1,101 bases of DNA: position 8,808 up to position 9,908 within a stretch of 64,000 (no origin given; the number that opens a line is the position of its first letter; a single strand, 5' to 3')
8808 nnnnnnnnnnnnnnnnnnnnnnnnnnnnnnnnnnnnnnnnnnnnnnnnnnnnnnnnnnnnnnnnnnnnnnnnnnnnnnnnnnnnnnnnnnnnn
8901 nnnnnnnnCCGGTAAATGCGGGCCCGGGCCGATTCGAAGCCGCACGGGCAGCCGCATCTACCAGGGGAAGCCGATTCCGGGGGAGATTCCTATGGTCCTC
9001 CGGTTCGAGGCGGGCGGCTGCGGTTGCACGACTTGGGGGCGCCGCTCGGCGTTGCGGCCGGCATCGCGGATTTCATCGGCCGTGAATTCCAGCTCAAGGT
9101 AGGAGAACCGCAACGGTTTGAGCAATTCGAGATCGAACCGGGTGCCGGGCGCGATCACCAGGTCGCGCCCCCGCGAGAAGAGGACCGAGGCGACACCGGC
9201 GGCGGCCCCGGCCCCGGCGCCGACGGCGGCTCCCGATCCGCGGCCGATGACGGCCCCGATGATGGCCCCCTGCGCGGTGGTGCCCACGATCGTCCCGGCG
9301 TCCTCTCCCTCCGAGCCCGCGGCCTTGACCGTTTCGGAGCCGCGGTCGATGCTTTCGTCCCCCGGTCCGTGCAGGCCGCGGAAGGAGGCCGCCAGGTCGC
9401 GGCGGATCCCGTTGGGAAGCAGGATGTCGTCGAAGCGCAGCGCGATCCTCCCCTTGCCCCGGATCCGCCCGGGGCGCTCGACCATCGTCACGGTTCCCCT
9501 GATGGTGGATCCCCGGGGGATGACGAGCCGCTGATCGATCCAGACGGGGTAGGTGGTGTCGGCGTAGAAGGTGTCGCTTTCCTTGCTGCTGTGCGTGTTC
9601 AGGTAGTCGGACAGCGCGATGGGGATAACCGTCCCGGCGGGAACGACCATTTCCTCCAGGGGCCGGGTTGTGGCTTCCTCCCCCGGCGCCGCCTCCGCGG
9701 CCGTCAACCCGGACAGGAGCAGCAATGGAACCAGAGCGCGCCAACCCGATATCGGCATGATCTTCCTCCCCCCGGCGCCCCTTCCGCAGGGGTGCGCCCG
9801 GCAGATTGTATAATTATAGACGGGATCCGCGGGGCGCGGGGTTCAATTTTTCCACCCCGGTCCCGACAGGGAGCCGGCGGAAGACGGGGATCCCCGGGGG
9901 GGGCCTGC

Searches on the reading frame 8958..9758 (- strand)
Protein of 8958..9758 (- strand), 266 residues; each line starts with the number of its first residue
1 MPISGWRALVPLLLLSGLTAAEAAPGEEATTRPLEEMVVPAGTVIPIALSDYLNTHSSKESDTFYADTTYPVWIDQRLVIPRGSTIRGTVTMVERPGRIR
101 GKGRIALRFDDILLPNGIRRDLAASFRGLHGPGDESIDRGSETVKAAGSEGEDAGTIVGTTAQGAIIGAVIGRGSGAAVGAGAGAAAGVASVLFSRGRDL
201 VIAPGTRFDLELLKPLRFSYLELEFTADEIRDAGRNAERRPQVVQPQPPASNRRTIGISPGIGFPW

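Call 50: search_protein_families(library=pfam, proteins=[window:8958-9758:-], max_evalue=0.1)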
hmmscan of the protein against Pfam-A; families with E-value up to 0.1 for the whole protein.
window:8958-9758:- (266 aa): 2 families
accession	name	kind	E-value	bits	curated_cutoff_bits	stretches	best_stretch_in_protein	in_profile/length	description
PF03743.19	TrbI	-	7.3e-08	32.9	35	1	38-186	1-151/188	Bacterial conjugation TrbI-like protein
PF13441.11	Gly-zipper_YMGG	-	0.00032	20.8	28.9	1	154-190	5-41/45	YMGG-like Gly-zipper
